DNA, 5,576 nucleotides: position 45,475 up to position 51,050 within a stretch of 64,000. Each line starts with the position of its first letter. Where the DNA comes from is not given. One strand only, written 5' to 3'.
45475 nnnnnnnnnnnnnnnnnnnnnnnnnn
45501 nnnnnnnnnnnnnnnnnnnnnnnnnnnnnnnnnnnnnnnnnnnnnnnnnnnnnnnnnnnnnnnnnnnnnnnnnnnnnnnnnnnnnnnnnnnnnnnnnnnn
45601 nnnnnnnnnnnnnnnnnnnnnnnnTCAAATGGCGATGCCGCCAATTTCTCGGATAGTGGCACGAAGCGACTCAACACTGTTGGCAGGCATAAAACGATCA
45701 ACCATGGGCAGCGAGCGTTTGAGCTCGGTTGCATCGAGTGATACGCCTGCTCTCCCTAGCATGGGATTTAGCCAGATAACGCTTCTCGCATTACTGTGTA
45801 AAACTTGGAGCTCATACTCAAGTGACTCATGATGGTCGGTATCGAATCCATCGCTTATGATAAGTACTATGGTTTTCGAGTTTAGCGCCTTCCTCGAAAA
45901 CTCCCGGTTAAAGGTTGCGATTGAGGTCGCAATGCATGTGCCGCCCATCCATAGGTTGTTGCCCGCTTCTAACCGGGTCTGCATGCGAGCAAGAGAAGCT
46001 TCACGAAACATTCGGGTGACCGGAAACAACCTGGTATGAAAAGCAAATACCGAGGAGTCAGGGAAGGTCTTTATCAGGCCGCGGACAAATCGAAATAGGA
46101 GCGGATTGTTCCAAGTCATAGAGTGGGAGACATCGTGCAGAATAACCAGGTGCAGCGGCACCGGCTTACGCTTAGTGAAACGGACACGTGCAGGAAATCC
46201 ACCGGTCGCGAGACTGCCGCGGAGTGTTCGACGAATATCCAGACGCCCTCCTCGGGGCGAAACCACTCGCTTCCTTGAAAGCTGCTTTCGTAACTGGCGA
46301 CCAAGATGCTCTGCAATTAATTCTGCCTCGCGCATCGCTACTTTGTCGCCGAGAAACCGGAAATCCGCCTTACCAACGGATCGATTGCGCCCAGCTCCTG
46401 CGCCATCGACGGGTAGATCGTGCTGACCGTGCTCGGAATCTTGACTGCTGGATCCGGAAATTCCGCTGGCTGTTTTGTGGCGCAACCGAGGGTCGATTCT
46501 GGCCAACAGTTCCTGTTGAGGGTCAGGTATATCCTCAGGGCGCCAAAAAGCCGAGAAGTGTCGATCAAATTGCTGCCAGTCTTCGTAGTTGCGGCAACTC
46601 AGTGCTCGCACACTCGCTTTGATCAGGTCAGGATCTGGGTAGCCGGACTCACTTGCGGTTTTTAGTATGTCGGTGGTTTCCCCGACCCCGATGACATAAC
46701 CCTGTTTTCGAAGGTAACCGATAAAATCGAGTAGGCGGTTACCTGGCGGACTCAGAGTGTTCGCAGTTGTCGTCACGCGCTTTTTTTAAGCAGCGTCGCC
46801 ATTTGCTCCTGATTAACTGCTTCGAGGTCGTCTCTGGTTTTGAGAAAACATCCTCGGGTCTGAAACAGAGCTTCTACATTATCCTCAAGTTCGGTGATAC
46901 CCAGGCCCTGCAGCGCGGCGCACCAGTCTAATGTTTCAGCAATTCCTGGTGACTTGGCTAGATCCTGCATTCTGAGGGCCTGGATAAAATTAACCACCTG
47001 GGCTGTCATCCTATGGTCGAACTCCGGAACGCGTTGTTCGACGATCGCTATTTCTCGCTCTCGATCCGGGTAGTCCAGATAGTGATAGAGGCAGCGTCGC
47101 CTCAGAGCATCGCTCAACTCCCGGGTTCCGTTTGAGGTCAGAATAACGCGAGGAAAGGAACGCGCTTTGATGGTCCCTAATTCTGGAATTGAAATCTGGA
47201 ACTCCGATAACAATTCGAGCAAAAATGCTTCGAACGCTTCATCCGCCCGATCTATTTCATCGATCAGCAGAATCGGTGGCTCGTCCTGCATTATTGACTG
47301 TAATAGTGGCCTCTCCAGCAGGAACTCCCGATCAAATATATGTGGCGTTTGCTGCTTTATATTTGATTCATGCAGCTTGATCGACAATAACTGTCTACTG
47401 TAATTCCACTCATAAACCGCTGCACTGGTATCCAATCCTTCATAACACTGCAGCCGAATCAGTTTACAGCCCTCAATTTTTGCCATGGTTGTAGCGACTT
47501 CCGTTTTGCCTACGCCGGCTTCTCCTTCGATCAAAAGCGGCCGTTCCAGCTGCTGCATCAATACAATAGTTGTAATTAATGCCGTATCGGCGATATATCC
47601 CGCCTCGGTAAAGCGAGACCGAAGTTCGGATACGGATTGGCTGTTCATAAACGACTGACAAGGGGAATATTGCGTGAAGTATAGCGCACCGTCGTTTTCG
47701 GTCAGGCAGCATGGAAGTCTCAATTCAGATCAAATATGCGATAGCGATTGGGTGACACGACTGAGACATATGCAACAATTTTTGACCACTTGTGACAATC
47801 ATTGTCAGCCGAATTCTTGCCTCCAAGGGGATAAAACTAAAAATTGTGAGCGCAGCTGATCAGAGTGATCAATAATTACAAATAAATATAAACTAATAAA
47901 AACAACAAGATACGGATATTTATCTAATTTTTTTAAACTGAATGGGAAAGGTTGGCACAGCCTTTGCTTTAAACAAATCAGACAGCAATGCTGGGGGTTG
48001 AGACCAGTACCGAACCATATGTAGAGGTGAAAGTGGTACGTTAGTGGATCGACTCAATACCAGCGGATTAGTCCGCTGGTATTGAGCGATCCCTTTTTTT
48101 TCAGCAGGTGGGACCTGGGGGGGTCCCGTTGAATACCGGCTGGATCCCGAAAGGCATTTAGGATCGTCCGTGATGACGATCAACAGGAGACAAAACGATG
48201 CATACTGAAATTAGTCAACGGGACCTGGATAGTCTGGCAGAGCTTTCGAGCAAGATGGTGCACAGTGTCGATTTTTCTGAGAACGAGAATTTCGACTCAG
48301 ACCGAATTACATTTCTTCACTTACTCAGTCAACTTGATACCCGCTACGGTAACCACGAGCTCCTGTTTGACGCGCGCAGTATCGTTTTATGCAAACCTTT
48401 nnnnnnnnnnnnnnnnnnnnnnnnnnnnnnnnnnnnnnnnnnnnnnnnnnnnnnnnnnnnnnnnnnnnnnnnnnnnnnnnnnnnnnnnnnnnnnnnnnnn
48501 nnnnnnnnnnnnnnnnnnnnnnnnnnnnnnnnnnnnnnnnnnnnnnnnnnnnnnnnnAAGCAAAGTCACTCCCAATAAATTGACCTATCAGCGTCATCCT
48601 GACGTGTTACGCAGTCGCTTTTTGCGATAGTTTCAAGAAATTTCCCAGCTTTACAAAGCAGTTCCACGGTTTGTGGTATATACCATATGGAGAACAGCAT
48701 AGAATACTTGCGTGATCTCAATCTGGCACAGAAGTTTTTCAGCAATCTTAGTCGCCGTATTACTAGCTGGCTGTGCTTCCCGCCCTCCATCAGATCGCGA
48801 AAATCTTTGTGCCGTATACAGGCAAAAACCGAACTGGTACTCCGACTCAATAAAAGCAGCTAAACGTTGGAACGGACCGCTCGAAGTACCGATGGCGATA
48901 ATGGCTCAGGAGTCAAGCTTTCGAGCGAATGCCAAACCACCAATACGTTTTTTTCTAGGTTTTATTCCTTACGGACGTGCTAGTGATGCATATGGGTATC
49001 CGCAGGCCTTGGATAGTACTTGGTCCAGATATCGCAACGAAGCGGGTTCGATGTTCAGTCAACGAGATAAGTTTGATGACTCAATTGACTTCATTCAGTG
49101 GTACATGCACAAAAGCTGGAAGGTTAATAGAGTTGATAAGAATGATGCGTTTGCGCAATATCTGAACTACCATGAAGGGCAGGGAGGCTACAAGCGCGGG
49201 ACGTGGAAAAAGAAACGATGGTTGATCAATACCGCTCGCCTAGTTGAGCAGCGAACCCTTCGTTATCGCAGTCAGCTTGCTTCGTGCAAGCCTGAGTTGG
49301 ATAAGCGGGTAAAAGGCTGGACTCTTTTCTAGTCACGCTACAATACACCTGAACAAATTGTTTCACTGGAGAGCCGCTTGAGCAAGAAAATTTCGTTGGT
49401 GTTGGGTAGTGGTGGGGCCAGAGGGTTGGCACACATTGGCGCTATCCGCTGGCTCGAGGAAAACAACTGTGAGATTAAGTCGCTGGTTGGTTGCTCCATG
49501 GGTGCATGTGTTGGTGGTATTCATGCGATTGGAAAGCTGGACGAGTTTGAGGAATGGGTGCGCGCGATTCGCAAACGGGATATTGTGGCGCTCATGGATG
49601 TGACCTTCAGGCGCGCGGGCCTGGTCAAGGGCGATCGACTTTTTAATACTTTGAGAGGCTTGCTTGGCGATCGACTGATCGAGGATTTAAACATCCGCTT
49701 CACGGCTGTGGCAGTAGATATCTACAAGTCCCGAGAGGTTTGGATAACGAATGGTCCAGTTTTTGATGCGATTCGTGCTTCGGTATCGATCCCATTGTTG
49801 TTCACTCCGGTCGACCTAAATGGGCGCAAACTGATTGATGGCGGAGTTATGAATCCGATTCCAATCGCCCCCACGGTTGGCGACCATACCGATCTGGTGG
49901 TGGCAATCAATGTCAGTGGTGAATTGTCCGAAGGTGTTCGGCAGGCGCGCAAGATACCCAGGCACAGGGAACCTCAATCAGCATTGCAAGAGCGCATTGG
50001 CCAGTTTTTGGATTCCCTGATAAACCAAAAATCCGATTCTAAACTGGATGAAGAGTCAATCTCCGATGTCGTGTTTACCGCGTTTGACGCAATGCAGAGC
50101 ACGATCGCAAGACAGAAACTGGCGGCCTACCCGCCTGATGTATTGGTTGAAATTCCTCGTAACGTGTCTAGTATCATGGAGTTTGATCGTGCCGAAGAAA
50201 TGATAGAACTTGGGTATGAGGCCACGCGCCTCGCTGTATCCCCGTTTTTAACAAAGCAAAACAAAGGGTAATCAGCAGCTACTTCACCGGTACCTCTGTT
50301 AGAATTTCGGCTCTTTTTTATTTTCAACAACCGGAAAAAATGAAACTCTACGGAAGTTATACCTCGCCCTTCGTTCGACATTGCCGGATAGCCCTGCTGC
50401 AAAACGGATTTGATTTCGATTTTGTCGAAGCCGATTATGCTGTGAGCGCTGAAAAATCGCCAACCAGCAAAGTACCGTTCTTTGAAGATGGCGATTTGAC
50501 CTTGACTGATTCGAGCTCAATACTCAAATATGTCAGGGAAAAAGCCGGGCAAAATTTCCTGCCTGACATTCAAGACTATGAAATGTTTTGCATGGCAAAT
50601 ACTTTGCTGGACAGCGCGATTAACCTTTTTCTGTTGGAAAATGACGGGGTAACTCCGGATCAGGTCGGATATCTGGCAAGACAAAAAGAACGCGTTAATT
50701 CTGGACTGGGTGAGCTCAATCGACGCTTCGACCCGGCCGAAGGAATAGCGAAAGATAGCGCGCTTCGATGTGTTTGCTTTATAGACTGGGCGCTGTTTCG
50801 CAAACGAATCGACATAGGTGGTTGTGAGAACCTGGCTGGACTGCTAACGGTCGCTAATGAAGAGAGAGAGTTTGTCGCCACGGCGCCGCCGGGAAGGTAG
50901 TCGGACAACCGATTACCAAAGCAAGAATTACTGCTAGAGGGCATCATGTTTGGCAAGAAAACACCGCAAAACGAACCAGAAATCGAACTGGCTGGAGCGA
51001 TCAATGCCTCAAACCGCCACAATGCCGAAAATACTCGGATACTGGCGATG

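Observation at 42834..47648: Translationally coupled MoxR(CoxD-like) - VWA(CoxE-like) - ACAD10/11-type dehydrogenase - APH-fold kinase operon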

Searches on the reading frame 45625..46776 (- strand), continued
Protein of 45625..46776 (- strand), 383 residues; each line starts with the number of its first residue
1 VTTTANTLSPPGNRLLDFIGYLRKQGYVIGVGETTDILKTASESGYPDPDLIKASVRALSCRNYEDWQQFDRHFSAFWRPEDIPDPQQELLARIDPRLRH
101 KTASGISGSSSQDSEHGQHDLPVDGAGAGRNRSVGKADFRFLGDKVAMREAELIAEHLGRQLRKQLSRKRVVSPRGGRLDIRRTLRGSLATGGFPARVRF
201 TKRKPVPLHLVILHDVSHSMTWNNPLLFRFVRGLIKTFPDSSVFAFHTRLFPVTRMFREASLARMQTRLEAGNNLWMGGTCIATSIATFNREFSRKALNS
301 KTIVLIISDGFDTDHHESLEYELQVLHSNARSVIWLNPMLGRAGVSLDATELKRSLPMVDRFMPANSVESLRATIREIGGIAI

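Call 65: search_protein_families(library=ncbifam, proteins=[L086:5562-6011:+, L086:8160-8423:+, L086:8442-8831:+, L086:6108-6980:+, L086:7001-8140:+, L130:2192-4513:-], max_evalue=0.001)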
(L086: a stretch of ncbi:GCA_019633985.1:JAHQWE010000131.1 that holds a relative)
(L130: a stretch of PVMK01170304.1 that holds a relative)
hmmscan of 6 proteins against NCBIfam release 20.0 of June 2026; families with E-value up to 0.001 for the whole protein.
L086:5562-6011:+ (149 aa): 0 families

L086:8160-8423:+ (87 aa): 0 families

L086:8442-8831:+ (129 aa): 0 families

L086:6108-6980:+ (290 aa): 3 families
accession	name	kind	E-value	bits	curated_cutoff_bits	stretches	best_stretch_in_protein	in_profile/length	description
NF047784.1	MadB_ATPase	equivalog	6.9e-80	268.4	475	2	100-274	116-290/298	MadB family AAA-type ATPase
TIGR02640.1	gas_vesic_GvpN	equivalog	3.4e-10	39.9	266.8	1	34-255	21-240/262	gas vesicle protein GvpN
TIGR02639.1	ClpA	equivalog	0.00047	18.5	993.15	0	37-65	490-518/734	ATP-dependent Clp protease ATP-binding subunit ClpA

L086:7001-8140:+ (379 aa): 1 family
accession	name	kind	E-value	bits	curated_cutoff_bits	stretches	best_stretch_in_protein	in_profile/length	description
NF047783.1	VWA_dom_MadC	equivalog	5.1e-13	48.7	600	1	147-334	270-455/498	MadC family VWA domain-containing protein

L130:2192-4513:- (773 aa): 21 families
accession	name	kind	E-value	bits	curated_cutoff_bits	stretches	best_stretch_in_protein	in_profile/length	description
TIGR00509.1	bisC_fam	subfamily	5.6e-285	947.5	1017.55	1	12-768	2-769/772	molybdopterin guanine dinucleotide-containing S/N-oxide reductase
NF011682.0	PRK15102.1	equivalog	1.8e-209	697.9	909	1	9-767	48-824/829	trimethylamine-N-oxide reductase TorA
TIGR02164.1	torA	equivalog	3.4e-199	663.9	1465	1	9-767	44-820/824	trimethylamine-N-oxide reductase TorA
TIGR02166.1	dmsA_ynfE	subfamily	5.4e-109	365.4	777.7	1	76-752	115-793/794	DMSO/selenate family reductase complex A subunit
NF011566.1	PRK14990.1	exception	6e-82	275.9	1600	1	75-752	129-813/814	dimethylsulfoxide reductase subunit A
NF041885.1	selenate_YnfE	exception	2.6e-80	270.3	1675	1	75-752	118-804/805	selenate/tellurate reductase subunit YnfE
NF041884.1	selenate_YnfF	exception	2.8e-74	250.4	1650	1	75-752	115-797/798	selenate/tellurate reductase subunit YnfF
TIGR01591.1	Fdh-alpha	equivalog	4e-40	137.6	666.25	1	76-519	60-485/672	formate dehydrogenase subunit alpha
NF012032.0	PRK15488.1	equivalog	1.9e-32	112.1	694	2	75-354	108-360/759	thiosulfate reductase PhsA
TIGR03479.1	DMSO_red_II_alp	subfamily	2.1e-23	82.4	984.75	2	415-516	545-647/913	molybdopterin-dependent oxidoreductase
NF047855.1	AssmNtatRedNasC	equivalog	9.9e-21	73.7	1100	1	209-564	202-554/708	assimilatory nitrate reductase catalytic subunit NasC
NF041783.2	mnquin_red_QrcB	equivalog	1.1e-19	70.1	440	1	210-354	232-364/695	menaquinone reductase molybdopterin-binding-like subunit QrcB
TIGR01580.1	narG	equivalog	5.3e-16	57.4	1084.15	2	443-513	764-834/1235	nitrate reductase subunit alpha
TIGR01701.1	Fdhalpha-like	subfamily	4.1e-12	45.1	582.15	1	235-512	263-549/744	FdhF/YdeP family oxidoreductase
NF041323.1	Nitr_red_NasA_Halo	equivalog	8.3e-12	44.4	1000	1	210-590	176-547/673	assimilatory nitrate reductase NasA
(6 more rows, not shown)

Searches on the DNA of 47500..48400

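Call 36: search_rna_families(source=window, start=47500, end=48400, threshold=evalue, max_evalue=1)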
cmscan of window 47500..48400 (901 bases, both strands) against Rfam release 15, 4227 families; matches with E-value up to 1: 1.
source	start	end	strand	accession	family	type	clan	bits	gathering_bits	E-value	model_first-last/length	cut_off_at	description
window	48046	48092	+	RF00851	mir-230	Gene; miRNA;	-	20.2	72.7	0.17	13-69/82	no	mir-230 microRNA precursor family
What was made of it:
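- Tried and rejected: Rfam scan of the 47500-48400 intergenic region: only a meaningless sub-threshold miRNA hit on the hairpin (call 36).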

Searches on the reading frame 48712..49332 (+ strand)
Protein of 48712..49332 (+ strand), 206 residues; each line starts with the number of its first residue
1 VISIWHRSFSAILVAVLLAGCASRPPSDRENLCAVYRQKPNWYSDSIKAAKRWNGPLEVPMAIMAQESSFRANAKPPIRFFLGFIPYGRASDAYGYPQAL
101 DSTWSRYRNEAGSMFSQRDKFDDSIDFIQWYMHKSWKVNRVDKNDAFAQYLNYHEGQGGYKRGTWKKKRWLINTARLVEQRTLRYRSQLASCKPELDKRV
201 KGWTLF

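Call 9: search_protein_families(library=pfam, proteins=[window:48712-49332:+], max_evalue=0.001)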
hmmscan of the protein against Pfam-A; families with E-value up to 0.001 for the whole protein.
window:48712-49332:+ (206 aa): 2 families
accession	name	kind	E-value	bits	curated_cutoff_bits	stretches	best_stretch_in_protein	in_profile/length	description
PF19489.4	SLT_4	-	1.4e-72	243.7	27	1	11-192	3-184/184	Transglycosylase SLT domain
PF01464.25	SLT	-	1.3e-05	25.2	21.3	1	47-162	4-103/117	Transglycosylase SLT domain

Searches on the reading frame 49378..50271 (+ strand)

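Call 9: search_protein_families(library=pfam, proteins=[window:49378-50271:+], max_evalue=0.001)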
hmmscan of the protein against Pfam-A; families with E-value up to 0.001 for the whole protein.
window:49378-50271:+ (297 aa): 1 family
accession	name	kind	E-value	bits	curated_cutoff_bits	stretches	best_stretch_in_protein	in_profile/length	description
PF01734.28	Patatin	-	4.8e-29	102.4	27.7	1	7-165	1-189/191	Patatin-like phospholipase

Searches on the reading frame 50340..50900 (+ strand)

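Call 9: search_protein_families(library=pfam, proteins=[window:50340-50900:+], max_evalue=0.001)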
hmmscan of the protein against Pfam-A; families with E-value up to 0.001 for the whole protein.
window:50340-50900:+ (186 aa): 4 families
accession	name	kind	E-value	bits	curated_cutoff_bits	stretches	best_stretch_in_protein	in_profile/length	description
PF13417.12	GST_N_3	-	1.3e-15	57.9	22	1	3-72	1-74/75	Glutathione S-transferase, N-terminal domain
PF02798.26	GST_N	-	4e-07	30.7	20.9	1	1-66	3-75/76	Glutathione S-transferase, N-terminal domain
PF17172.10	GST_N_4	-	9.5e-05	23.5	30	1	20-91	11-83/99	Glutathione S-transferase N-terminal domain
PF13409.12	GST_N_2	-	0.00014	22.8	25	1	8-66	1-68/70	Glutathione S-transferase, N-terminal domain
